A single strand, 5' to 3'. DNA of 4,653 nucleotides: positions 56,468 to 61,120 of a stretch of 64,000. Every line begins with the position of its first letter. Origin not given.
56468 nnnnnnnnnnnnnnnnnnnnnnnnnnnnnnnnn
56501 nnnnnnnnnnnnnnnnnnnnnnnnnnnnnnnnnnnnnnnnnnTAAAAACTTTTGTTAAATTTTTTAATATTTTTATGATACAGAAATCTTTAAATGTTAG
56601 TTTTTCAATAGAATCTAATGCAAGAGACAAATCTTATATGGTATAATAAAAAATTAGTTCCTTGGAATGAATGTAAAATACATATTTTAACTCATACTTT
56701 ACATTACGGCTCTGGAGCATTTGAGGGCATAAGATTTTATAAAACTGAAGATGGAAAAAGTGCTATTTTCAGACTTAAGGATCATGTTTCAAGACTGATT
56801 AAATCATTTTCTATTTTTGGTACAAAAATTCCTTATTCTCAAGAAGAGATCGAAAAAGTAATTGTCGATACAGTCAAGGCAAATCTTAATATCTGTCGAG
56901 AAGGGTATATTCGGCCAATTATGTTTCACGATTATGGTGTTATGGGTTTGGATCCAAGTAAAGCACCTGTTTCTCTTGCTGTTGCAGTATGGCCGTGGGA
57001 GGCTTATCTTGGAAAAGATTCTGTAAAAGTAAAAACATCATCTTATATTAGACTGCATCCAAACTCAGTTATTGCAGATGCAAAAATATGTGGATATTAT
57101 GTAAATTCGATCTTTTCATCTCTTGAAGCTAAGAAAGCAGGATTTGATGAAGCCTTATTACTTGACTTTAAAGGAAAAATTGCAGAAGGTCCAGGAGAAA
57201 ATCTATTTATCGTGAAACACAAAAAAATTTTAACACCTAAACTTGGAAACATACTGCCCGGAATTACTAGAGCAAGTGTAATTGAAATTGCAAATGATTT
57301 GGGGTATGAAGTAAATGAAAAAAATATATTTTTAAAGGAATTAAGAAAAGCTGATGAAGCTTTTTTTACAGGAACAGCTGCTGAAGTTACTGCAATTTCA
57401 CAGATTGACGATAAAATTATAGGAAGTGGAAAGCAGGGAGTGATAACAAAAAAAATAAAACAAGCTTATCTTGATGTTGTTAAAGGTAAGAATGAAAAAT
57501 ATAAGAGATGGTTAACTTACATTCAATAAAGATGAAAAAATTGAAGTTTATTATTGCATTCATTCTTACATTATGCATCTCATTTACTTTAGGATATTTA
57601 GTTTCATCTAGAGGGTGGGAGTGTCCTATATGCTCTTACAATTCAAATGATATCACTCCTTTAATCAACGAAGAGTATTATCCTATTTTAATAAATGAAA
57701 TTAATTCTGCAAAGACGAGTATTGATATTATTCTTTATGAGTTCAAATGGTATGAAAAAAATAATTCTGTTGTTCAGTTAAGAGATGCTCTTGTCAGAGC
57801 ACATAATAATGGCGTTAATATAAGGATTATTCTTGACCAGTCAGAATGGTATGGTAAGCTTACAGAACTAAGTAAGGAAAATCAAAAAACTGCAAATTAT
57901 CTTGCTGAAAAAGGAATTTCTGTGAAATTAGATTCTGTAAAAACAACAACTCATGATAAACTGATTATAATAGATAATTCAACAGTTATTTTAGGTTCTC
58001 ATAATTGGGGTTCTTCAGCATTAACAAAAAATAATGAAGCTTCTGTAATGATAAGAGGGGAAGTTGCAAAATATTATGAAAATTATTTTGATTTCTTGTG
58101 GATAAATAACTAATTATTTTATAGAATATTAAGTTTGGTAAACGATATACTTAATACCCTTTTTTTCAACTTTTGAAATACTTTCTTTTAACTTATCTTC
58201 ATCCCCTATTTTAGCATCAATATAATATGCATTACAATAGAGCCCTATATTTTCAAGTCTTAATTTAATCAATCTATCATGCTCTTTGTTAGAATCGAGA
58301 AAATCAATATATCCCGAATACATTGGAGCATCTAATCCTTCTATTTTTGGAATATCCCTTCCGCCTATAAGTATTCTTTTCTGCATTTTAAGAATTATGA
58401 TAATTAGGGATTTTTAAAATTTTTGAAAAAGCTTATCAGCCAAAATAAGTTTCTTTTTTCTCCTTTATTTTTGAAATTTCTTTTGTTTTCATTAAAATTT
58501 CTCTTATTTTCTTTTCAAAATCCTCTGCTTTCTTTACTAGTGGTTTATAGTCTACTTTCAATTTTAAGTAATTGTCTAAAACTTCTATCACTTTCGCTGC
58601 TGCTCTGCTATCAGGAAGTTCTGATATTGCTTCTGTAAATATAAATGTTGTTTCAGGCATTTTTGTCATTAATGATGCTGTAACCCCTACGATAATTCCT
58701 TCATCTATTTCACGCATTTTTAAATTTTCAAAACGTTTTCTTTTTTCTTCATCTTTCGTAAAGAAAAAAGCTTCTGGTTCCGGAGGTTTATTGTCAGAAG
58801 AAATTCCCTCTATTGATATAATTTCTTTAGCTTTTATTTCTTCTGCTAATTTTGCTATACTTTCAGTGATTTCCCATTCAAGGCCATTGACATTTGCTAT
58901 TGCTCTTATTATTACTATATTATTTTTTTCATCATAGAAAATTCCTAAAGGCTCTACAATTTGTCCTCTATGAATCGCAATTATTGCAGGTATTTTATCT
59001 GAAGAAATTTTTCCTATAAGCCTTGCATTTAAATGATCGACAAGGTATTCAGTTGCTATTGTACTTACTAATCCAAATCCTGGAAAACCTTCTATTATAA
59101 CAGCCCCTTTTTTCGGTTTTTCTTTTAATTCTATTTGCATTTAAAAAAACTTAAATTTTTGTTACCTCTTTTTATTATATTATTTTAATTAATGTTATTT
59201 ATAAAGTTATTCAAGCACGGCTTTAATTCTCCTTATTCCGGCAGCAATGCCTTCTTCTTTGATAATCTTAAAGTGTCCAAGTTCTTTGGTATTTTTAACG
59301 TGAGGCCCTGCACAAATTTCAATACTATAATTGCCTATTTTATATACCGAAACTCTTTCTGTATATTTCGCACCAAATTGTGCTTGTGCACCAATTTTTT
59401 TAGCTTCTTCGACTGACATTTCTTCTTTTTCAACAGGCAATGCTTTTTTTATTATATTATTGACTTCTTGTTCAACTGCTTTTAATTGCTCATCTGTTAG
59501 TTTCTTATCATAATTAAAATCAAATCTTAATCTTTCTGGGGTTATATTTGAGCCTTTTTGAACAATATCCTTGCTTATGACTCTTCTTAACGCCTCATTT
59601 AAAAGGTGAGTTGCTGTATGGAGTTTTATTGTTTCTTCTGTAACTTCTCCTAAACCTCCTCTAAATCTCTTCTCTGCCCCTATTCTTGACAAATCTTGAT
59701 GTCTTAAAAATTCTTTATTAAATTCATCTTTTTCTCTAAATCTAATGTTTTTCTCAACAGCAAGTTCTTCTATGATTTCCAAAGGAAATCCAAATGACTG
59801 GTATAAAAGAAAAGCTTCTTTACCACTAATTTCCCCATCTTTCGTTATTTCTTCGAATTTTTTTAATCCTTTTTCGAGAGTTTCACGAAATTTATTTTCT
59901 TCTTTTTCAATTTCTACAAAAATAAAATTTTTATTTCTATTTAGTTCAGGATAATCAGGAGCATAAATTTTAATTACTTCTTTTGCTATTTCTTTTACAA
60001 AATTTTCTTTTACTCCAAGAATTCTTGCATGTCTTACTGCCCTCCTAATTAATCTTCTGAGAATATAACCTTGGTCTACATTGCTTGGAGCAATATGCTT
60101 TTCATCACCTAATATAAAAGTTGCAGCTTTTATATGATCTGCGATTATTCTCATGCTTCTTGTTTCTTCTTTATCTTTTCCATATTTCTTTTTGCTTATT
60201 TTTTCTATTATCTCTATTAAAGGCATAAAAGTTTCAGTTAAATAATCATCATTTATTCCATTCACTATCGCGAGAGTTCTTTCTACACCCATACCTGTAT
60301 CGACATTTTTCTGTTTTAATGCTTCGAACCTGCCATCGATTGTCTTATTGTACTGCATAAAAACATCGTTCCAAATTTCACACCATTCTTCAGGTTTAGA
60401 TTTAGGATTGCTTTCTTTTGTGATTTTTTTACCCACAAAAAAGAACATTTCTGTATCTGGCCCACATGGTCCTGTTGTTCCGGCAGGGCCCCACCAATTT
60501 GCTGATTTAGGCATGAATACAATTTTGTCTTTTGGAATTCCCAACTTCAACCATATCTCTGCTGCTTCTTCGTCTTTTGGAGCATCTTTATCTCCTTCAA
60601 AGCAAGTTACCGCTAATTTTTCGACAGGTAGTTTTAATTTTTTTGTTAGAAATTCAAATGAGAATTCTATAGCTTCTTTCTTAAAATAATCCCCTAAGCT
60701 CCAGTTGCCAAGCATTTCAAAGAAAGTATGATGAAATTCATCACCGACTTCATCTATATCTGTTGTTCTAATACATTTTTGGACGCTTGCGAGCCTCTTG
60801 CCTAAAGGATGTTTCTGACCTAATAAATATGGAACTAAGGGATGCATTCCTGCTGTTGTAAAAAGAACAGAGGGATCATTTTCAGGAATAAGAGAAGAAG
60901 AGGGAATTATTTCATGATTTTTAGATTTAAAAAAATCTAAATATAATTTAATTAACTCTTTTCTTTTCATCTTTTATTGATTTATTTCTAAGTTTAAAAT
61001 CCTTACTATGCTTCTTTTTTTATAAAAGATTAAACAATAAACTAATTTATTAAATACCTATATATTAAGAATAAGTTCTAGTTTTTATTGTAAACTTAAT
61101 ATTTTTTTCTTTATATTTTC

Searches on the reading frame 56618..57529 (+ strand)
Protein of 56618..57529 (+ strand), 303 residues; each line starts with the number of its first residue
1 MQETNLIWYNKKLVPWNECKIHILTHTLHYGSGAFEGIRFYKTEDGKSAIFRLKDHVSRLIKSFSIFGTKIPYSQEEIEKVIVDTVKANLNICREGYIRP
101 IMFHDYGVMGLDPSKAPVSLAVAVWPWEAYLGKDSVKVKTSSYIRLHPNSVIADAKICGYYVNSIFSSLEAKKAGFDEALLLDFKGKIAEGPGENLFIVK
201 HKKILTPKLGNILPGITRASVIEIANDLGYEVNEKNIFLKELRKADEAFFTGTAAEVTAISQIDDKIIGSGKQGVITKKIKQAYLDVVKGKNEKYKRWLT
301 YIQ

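Call 32: search_protein_families(library=pfam, proteins=[window:56618-57529:+], max_evalue=0.001)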
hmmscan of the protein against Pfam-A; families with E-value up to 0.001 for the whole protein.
window:56618-57529:+ (303 aa): 1 family
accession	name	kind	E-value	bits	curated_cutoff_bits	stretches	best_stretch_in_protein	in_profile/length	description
PF01063.24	Aminotran_4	-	2e-50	172.2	28.5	1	33-263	1-223/223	Amino-transferase class IV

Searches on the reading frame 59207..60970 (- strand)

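Call 32: search_protein_families(library=pfam, proteins=[window:59207-60970:-], max_evalue=0.001)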
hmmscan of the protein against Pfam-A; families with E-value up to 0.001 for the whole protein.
window:59207-60970:- (587 aa): 2 families
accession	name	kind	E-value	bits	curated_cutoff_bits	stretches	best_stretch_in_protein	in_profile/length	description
PF01411.24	tRNA-synt_2c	-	3.2e-136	455.5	30.3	1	8-433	4-433/552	tRNA synthetases class II (A)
PF07973.19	tRNA_SAD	-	2.1e-18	66.5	24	1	540-582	1-43/44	Threonyl and Alanyl tRNA synthetase second additional domain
